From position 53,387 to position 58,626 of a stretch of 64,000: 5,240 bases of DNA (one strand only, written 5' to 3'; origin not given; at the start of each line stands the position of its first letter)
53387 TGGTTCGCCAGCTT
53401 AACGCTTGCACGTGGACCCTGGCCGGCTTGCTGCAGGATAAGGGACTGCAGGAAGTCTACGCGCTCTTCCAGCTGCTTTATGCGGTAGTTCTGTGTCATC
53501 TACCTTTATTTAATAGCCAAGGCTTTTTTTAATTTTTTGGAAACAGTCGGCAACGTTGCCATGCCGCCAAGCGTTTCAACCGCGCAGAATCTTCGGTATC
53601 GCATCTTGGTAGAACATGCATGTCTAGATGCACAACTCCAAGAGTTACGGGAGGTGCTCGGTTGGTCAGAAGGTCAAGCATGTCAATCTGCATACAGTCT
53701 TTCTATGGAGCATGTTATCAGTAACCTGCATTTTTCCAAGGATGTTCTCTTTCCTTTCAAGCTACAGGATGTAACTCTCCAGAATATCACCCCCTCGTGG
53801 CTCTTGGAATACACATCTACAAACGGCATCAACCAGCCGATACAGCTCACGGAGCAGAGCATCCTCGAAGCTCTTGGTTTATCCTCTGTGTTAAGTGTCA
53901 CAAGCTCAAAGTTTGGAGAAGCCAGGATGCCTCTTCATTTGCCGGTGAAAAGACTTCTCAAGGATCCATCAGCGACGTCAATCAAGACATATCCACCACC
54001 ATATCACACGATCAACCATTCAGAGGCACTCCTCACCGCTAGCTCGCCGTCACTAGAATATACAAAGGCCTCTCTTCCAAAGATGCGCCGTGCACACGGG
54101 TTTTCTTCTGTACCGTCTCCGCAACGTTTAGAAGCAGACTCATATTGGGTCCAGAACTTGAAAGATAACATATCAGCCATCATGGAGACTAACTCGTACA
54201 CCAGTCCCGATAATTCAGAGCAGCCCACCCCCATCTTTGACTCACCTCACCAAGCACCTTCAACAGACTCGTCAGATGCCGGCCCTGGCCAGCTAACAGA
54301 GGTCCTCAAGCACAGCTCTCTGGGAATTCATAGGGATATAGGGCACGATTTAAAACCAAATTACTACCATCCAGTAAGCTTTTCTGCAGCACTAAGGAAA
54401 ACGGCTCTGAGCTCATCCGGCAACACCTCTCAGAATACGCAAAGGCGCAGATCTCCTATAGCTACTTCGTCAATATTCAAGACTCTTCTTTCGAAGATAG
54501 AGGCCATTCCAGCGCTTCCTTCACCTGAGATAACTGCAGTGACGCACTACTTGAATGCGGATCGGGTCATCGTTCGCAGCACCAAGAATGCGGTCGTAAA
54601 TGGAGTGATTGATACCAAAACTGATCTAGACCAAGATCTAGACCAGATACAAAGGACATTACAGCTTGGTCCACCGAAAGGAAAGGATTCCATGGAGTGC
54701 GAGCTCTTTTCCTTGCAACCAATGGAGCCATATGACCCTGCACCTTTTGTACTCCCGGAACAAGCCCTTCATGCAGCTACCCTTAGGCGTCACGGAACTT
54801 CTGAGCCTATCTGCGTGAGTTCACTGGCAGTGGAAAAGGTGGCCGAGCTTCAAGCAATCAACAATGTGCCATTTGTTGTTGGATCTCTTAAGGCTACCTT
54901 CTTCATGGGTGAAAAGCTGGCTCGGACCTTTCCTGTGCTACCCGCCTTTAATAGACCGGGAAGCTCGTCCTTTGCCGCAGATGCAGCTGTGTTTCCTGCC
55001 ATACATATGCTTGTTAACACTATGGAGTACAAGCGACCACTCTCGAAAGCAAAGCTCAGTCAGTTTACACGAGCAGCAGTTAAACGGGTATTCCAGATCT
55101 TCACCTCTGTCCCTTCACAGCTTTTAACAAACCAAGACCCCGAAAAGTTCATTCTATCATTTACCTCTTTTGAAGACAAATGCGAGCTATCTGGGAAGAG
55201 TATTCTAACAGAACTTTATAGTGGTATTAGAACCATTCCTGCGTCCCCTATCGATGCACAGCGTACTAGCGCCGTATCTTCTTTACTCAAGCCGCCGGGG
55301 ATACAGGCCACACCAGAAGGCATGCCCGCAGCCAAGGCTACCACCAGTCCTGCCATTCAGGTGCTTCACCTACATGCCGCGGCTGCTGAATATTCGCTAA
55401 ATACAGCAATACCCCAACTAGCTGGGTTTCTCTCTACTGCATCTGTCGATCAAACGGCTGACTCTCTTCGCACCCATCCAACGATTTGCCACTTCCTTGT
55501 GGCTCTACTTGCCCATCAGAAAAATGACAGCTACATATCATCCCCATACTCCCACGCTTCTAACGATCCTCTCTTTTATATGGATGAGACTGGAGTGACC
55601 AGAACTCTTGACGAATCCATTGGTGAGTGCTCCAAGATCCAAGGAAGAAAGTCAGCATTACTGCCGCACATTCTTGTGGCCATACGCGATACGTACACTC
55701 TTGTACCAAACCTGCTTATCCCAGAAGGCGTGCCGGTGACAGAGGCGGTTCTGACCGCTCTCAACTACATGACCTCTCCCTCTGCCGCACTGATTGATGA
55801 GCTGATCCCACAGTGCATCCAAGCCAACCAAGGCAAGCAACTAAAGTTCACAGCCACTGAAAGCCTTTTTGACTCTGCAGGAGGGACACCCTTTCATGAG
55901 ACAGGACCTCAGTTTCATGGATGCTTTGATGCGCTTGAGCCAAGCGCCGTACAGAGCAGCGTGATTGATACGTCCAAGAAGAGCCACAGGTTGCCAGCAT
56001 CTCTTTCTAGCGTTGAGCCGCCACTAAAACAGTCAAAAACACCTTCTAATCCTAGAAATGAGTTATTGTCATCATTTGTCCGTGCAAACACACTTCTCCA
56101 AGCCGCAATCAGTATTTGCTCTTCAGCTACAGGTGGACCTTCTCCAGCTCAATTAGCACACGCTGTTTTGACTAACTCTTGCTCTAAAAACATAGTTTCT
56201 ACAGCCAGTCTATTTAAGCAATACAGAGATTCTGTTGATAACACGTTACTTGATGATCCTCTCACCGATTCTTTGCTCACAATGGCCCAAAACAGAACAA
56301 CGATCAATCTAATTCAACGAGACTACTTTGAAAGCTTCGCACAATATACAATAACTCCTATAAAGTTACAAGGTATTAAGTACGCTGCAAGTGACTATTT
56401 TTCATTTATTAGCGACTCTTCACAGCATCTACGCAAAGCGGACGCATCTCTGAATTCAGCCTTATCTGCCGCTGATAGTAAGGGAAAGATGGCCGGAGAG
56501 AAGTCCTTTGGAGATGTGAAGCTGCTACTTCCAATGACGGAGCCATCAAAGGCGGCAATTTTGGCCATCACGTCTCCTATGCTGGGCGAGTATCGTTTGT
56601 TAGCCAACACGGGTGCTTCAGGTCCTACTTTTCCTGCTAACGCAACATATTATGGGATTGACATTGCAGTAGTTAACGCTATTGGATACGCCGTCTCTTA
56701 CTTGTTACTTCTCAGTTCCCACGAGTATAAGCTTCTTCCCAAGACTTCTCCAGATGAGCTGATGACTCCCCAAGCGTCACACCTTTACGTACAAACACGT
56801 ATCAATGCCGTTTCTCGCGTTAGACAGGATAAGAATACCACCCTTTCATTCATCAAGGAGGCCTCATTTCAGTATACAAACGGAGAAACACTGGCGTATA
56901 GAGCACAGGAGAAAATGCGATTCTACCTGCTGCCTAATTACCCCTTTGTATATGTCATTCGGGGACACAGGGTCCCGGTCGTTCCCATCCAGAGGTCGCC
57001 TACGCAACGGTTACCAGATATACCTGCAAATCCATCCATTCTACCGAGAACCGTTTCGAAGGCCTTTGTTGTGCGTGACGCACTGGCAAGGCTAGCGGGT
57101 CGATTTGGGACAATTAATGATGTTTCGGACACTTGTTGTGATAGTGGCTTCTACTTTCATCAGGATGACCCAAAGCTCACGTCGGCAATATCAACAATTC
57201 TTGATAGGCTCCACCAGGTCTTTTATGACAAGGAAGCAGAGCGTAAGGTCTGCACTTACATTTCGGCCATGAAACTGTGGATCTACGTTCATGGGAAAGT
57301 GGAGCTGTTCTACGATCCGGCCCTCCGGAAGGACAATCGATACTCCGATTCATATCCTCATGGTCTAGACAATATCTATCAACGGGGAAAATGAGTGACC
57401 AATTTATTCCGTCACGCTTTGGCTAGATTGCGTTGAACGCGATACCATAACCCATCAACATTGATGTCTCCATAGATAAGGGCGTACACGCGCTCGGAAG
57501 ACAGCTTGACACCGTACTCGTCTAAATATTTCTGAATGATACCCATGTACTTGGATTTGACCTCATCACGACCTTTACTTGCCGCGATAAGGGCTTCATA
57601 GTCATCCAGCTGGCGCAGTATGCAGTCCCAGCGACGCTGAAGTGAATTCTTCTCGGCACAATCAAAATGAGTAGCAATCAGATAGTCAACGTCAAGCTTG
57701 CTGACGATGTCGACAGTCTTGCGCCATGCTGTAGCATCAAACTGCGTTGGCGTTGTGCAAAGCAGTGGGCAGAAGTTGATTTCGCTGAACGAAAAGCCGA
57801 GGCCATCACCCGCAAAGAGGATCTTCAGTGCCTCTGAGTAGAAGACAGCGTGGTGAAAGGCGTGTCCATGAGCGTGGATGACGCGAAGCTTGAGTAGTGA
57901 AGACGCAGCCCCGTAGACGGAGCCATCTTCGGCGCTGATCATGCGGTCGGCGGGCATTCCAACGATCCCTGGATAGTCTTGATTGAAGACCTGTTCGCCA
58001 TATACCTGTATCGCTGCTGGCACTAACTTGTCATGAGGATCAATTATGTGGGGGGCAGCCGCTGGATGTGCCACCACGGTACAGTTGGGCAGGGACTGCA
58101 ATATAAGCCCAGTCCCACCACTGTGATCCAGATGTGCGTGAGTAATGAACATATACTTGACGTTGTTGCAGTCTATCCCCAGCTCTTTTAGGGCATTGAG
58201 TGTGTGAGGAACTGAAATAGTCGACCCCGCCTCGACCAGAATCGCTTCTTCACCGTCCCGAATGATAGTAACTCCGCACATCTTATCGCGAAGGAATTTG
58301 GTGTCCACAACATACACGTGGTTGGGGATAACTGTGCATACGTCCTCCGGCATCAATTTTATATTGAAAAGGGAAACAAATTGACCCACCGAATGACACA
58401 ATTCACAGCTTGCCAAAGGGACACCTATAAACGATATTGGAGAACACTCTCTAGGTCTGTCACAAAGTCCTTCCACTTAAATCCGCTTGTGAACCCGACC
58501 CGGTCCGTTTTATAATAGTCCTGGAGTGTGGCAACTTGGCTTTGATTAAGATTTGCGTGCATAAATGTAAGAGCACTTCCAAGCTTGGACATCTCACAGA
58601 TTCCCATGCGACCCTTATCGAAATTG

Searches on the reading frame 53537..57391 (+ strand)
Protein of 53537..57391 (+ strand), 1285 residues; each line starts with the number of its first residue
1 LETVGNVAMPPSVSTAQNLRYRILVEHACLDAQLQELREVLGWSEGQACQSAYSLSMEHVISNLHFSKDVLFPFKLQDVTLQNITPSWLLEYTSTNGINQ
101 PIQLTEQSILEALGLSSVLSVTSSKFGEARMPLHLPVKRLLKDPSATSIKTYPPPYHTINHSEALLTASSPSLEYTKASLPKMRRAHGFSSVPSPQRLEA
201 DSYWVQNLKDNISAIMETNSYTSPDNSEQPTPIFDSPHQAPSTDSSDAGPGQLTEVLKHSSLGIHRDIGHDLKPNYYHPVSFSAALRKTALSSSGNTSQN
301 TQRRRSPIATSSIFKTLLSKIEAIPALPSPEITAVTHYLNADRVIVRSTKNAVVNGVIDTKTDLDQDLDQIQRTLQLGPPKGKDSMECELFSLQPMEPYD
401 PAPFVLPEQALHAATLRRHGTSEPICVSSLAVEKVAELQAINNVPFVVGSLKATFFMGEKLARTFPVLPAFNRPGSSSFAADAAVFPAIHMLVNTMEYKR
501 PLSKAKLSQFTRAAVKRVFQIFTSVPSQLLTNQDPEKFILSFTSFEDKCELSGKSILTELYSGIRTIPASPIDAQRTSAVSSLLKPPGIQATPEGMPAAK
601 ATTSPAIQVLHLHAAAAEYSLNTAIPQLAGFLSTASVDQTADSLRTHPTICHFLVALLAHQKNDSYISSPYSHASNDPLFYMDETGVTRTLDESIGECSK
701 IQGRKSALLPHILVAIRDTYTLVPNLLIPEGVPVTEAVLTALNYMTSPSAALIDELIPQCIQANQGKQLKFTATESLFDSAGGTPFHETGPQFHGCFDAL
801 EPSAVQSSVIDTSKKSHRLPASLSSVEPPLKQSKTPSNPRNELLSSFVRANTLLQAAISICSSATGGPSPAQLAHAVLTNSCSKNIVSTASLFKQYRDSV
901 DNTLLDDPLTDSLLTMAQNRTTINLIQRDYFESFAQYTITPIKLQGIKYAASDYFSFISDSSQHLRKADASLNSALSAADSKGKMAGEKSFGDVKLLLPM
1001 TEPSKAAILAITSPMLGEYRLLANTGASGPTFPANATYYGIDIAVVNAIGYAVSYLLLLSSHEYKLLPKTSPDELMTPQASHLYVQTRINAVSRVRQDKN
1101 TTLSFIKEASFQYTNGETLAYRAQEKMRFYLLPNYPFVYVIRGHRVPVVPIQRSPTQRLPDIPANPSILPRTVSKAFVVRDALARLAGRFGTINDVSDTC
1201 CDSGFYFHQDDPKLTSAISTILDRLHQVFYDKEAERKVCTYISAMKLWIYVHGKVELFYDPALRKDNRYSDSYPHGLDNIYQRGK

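Call 55: search_protein_families(library=pfam, proteins=[window:53537-57391:+], max_evalue=0.00001)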
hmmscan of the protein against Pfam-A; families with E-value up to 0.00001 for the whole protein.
window:53537-57391:+ (1285 aa): 1 family
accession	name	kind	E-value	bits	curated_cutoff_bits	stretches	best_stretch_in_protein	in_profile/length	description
PF25793.1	WH_2nd_NFRKB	-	2e-16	60.8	27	1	1120-1254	4-135/139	NFRKB second winged helix domain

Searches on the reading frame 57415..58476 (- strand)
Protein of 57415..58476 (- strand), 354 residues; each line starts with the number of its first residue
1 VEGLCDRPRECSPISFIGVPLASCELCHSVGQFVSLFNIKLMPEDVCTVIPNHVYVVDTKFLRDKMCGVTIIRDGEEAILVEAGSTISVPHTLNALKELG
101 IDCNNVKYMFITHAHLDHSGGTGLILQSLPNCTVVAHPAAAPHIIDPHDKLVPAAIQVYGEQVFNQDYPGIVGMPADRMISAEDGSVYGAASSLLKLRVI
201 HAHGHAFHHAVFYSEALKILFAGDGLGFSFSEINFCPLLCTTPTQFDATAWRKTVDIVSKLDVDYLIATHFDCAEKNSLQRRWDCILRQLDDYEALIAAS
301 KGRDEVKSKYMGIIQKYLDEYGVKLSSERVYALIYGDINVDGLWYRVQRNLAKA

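Call 55: search_protein_families(library=pfam, proteins=[window:57415-58476:-], max_evalue=0.00001)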
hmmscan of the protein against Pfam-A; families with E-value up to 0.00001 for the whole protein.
window:57415-58476:- (354 aa): 2 families
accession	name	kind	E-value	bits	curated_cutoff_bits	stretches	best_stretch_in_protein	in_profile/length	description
PF00753.33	Lactamase_B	-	8e-21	75.3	22.7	1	69-270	8-196/196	Metallo-beta-lactamase superfamily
PF19583.5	ODP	-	1.9e-09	38.1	27.2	1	70-227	6-138/194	ODP family beta lactamase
